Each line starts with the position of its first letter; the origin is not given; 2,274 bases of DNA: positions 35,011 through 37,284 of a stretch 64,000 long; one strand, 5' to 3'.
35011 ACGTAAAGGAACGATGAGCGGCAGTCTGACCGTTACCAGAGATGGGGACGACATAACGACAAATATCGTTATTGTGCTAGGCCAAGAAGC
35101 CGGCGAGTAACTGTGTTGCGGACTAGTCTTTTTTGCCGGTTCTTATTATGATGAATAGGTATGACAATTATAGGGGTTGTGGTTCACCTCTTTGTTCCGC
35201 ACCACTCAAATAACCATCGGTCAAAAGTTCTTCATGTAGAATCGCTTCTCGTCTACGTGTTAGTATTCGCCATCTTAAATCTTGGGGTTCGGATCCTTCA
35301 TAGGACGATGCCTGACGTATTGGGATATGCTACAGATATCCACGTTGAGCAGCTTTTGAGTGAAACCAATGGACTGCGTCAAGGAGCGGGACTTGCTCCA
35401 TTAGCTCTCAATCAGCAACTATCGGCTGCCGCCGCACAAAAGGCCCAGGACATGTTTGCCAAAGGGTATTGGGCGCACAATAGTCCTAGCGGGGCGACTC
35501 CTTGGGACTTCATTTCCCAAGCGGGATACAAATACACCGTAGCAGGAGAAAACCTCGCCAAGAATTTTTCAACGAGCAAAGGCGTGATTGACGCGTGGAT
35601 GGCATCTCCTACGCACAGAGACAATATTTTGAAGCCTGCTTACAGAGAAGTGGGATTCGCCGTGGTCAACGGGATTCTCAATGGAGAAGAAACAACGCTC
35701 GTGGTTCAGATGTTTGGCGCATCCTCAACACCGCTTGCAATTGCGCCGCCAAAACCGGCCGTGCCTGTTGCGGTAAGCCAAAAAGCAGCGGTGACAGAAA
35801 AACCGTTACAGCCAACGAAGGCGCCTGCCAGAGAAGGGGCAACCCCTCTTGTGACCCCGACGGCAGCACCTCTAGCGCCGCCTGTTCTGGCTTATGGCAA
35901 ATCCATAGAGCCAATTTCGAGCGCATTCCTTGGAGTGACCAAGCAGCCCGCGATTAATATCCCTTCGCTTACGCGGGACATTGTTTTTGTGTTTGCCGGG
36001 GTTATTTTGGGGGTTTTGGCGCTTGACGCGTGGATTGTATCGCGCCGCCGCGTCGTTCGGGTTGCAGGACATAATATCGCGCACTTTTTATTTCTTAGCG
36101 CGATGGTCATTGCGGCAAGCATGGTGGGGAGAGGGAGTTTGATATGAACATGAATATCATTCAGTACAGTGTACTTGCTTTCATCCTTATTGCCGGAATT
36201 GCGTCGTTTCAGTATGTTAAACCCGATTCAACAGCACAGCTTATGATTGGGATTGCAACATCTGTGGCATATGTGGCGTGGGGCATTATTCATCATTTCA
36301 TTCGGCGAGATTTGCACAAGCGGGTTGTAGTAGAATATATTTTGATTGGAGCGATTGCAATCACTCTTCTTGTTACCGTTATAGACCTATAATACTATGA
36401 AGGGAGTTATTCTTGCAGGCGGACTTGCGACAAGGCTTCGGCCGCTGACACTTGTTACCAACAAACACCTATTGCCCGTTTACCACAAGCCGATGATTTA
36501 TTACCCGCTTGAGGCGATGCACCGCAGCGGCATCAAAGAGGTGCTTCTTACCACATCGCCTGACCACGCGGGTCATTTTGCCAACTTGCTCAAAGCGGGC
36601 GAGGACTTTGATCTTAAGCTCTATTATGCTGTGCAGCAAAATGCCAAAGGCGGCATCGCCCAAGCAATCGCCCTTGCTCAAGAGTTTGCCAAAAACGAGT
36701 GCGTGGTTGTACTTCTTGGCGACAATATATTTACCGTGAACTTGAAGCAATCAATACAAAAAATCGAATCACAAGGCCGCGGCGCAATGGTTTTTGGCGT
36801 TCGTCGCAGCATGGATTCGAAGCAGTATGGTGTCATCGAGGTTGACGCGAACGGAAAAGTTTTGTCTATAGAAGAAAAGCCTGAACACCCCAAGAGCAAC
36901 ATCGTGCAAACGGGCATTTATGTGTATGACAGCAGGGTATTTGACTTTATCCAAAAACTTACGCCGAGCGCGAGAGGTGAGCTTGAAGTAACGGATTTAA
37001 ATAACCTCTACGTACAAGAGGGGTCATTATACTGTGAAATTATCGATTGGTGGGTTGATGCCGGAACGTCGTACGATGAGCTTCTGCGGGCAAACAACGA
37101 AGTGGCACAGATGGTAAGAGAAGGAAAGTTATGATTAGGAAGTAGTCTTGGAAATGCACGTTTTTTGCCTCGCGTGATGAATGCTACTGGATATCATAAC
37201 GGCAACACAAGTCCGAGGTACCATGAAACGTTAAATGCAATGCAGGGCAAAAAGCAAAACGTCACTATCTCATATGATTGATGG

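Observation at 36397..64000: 28-kb surface glycosylation super-locus with nine GT-C membrane transferases in four families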

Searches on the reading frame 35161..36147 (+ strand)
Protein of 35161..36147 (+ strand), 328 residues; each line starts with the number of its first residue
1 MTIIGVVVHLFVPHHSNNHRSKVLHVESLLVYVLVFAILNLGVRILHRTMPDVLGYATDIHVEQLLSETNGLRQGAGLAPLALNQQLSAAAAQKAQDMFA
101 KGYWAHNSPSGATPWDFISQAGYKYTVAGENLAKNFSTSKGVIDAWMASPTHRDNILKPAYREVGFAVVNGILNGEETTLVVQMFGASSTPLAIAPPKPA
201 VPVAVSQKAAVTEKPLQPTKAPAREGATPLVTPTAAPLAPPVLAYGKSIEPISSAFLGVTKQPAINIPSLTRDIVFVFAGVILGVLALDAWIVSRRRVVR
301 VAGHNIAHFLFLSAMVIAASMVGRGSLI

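Call 9: search_protein_families(library=pfam, proteins=[window:35161-36147:+], max_evalue=0.001)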
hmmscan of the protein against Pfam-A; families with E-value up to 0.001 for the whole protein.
window:35161-36147:+ (328 aa): 1 family
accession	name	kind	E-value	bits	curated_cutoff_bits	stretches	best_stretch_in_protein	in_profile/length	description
PF00188.32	CAP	-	2.3e-21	77.2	21.1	1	66-171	1-105/117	Cysteine-rich secretory protein family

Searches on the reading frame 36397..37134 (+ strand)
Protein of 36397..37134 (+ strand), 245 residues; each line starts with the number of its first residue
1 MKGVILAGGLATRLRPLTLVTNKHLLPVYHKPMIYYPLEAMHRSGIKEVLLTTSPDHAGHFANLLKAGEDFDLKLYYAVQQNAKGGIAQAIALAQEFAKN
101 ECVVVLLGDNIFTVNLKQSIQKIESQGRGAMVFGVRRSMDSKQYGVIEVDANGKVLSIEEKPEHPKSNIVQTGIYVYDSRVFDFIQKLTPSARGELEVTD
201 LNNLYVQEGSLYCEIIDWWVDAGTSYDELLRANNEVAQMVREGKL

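Call 3: search_protein_families(library=pfam, proteins=[window:36397-37134:+], max_evalue=0.01)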
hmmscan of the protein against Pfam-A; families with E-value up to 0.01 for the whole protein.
window:36397-37134:+ (245 aa): 2 families
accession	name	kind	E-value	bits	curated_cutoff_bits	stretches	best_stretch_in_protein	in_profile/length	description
PF00483.29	NTP_transferase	-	4.5e-59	200.4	21.2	1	2-237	1-243/245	Nucleotidyl transferase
PF12804.13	NTP_transf_3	-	3.1e-11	44.1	27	1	3-132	1-120/160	MobA-like NTP transferase domain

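Call 28: search_solved_structures(query=window:36397-37134:+, max_evalue=1e-10)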
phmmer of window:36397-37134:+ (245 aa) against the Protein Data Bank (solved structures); distinct sequences matched with E-value up to 1e-10: 37.
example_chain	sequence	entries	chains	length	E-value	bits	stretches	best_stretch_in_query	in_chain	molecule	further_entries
4ho0_A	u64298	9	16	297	2.9e-63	216.7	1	1-236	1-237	Glucose-1-phosphate thymidylyltransferase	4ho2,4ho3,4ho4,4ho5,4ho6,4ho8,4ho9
3hl3_A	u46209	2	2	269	6.3e-63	215.6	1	1-240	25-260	Glucose-1-phosphate thymidylyltransferase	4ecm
1mc3_A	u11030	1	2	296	4.6e-60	206.2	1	1-237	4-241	GLUCOSE-1-PHOSPHATE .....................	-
1fxo_A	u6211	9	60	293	5.8e-58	199.4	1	2-239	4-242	GLUCOSE-1-PHOSPHATE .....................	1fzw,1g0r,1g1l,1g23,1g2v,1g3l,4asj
4arw_A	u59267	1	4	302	6.4e-58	199.2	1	2-239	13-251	GLUCOSE-1-PHOSPHATE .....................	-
3zlk_A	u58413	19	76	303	6.5e-58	199.2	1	2-239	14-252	GLUCOSE-1-PHOSPHATE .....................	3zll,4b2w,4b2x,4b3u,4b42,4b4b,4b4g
1h5r_B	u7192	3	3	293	2.2e-56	194.2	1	2-239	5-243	GLUCOSE-1-PHOSPHATE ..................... | Glucose-1-phosphate thymidylyltransferase 1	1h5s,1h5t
1h5r_A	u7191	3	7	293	2.9e-56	193.8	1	2-239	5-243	GLUCOSE-1-PHOSPHATE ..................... | Glucose-1-phosphate thymidylyltransferase 1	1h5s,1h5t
1h5s_D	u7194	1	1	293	3e-56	193.8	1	2-239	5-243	Glucose-1-phosphate thymidylyltransferase 1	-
5ids_A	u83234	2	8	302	4.3e-56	193.3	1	2-239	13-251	Glucose-1-phosphate thymidylyltransferase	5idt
1h5s_A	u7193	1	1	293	7.8e-56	192.4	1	2-239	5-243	Glucose-1-phosphate thymidylyltransferase 1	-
6n0u_A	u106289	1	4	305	1.2e-55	191.7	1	2-239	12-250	Glucose-1-phosphate thymidylyltransferase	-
1iim_A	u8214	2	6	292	2.8e-55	190.6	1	2-239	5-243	glucose-1-phosphate thymidylyltransferase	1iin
3pkp_A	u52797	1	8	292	3.9e-55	190.1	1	2-239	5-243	Glucose-1-phosphate thymidylyltransferase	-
3pkq_A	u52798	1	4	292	3.9e-55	190.1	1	2-239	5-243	Glucose-1-phosphate thymidylyltransferase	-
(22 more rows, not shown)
